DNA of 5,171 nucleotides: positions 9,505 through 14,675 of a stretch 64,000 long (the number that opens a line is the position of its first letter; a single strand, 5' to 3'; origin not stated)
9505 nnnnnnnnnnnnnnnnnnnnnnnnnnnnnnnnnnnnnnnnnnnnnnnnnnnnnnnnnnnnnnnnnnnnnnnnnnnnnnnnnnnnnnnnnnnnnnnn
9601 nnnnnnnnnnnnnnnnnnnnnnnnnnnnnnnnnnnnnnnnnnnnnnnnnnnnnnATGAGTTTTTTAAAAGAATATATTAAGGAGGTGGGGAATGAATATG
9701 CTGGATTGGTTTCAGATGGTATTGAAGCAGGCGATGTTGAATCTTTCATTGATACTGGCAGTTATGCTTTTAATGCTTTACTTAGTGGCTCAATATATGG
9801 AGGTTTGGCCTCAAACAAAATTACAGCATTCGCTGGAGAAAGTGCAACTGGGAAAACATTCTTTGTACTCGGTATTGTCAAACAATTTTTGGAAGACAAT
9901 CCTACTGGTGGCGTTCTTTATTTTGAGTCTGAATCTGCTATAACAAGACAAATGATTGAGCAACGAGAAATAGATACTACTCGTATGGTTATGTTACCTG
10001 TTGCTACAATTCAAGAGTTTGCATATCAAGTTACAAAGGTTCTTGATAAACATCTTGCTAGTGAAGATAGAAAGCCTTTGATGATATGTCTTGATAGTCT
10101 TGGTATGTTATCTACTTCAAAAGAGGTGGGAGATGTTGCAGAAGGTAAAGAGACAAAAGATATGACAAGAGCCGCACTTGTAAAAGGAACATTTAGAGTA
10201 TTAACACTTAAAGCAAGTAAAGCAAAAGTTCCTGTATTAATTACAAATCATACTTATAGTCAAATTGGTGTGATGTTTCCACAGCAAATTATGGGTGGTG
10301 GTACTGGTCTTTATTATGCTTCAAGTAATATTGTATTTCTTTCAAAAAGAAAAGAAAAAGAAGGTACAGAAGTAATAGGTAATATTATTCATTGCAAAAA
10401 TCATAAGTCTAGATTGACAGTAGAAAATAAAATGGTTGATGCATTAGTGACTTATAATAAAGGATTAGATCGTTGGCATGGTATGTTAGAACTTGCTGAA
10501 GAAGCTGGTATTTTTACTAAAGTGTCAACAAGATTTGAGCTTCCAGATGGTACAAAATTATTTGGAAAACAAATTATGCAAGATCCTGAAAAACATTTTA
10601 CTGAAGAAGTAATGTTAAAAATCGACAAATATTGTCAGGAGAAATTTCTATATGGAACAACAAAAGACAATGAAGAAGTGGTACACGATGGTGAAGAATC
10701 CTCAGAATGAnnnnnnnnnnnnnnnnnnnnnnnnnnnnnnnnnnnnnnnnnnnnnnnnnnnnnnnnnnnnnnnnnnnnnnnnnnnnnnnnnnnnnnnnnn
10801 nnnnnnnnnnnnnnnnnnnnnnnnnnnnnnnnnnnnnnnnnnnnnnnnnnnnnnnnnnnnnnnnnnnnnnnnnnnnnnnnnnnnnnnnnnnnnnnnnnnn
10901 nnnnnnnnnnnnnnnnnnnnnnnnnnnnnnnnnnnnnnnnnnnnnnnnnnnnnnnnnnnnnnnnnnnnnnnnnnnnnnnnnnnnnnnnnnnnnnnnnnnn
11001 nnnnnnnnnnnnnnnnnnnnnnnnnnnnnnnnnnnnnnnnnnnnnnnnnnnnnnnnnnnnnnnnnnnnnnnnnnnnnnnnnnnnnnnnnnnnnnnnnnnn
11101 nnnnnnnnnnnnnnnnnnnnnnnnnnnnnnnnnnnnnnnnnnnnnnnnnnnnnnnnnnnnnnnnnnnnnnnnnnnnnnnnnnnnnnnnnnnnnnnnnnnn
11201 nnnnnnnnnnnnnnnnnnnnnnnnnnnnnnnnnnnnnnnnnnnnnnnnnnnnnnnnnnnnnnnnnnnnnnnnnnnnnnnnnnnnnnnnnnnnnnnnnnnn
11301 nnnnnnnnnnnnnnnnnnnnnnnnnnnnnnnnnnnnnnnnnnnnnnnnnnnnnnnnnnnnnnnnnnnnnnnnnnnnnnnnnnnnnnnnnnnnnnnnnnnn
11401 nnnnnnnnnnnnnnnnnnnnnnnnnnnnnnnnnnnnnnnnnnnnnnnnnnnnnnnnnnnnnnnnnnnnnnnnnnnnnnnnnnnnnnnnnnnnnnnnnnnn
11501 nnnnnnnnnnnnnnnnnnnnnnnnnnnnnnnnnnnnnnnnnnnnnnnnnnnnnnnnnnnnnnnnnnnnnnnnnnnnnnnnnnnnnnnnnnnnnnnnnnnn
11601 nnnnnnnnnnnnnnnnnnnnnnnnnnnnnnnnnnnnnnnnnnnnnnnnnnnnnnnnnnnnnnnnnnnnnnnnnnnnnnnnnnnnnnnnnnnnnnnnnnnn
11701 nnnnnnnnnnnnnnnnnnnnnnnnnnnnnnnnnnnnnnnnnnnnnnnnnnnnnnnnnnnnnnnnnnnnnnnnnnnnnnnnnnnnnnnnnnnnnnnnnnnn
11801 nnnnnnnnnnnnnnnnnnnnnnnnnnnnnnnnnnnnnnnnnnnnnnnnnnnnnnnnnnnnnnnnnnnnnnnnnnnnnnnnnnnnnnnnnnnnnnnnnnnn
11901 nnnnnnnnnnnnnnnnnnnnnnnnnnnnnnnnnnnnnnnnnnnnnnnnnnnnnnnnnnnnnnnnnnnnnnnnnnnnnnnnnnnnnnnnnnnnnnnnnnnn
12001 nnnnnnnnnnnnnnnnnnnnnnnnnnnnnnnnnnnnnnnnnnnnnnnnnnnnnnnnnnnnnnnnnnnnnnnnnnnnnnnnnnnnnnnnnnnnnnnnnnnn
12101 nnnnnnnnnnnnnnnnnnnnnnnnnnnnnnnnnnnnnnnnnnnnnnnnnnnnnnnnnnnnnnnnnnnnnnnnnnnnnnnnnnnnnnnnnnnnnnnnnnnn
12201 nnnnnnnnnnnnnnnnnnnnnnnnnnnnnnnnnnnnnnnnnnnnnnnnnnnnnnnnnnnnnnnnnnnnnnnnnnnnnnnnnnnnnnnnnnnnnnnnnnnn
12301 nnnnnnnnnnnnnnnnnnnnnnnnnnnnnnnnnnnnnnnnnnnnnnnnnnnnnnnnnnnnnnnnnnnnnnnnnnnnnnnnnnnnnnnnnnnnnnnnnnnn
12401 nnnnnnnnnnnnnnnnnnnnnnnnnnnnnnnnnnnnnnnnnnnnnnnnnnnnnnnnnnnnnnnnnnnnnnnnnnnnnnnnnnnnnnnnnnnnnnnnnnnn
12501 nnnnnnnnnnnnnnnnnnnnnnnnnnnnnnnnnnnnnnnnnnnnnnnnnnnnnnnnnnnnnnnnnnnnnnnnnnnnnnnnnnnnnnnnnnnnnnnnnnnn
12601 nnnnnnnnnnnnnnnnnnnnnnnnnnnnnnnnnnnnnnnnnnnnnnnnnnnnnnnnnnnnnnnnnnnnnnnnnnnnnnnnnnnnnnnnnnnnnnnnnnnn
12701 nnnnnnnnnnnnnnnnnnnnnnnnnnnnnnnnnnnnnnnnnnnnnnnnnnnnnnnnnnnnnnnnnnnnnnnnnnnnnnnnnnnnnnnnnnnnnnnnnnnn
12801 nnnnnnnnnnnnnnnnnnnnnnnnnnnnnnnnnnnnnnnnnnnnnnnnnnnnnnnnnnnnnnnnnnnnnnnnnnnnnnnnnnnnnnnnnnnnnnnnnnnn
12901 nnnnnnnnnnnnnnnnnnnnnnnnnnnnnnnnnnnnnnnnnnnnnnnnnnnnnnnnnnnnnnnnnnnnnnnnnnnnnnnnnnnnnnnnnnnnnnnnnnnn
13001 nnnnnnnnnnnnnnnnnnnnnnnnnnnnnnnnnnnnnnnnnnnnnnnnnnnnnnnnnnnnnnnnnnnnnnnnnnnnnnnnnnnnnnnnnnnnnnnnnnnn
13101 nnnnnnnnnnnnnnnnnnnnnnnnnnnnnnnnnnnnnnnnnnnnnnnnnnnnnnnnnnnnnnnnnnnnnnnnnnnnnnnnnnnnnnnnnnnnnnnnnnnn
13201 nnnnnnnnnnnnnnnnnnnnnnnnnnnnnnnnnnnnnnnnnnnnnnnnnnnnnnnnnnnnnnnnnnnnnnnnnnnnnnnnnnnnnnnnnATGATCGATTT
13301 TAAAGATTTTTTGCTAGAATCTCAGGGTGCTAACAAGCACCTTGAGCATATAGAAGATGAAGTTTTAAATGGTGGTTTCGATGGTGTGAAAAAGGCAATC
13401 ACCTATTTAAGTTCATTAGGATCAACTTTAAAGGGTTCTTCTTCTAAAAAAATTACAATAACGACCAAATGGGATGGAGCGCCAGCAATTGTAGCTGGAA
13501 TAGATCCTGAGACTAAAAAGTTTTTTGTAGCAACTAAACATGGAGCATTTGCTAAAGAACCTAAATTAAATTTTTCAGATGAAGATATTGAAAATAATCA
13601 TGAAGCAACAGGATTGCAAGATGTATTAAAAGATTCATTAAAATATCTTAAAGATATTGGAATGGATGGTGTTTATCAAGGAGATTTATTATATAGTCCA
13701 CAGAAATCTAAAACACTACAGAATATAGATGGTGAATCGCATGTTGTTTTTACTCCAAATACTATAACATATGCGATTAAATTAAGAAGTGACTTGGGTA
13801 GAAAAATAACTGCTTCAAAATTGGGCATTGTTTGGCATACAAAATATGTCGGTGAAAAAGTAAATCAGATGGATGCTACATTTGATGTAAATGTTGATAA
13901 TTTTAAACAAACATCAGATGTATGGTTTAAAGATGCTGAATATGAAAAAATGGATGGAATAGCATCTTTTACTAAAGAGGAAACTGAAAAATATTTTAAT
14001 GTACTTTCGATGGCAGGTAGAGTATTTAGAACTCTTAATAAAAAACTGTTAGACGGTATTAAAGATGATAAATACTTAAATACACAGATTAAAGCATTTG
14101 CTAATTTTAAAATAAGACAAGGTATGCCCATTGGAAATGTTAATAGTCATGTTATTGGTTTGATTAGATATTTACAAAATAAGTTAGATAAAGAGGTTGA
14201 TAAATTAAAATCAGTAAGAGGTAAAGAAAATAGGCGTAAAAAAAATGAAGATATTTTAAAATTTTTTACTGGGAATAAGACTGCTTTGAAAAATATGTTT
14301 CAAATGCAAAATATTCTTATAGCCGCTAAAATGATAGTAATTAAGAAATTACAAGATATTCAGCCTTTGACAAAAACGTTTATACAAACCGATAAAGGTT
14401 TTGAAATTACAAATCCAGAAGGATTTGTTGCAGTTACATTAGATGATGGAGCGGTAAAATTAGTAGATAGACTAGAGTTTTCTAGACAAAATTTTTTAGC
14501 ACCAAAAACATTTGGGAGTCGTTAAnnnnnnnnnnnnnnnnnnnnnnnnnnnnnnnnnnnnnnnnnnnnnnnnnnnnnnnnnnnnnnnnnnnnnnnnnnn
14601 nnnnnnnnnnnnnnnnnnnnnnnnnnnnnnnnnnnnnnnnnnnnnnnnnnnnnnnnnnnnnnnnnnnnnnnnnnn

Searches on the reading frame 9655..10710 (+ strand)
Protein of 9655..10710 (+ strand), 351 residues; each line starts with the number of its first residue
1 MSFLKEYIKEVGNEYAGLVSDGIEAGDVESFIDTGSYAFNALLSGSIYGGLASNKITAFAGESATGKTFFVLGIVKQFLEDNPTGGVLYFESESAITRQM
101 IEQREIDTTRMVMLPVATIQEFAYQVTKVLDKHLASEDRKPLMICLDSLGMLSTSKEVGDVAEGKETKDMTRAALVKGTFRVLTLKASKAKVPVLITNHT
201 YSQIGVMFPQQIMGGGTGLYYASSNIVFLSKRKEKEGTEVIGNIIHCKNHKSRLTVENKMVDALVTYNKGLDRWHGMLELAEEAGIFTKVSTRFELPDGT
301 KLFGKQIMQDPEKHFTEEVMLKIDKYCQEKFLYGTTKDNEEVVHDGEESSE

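Call 6: search_protein_families(library=phrogs, proteins=[window:9655-10710:+], max_evalue=0.00001)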
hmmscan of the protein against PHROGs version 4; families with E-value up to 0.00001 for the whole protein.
window:9655-10710:+ (351 aa): 4 families
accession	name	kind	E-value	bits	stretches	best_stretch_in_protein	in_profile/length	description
phrog_97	-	other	3.9e-84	284.7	1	1-334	21-331/506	UvsX-like recombinase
phrog_8337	-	DNA, RNA and nucleotide metabolism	7.3e-31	108.6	1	27-226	45-236/273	DNA repair protein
phrog_18112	-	other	8.5e-10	39.6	1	213-290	32-109/207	recombinase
phrog_9666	-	unknown function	1.5e-06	27.7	0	169-310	600-748/779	-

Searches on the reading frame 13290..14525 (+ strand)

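Call 6: search_protein_families(library=phrogs, proteins=[window:13290-14525:+], max_evalue=0.00001)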
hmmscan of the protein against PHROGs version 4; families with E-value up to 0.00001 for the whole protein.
window:13290-14525:+ (411 aa): 1 family
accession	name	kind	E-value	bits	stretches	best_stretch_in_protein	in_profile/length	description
phrog_455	-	unknown function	3.8e-92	312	1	4-406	14-338/764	-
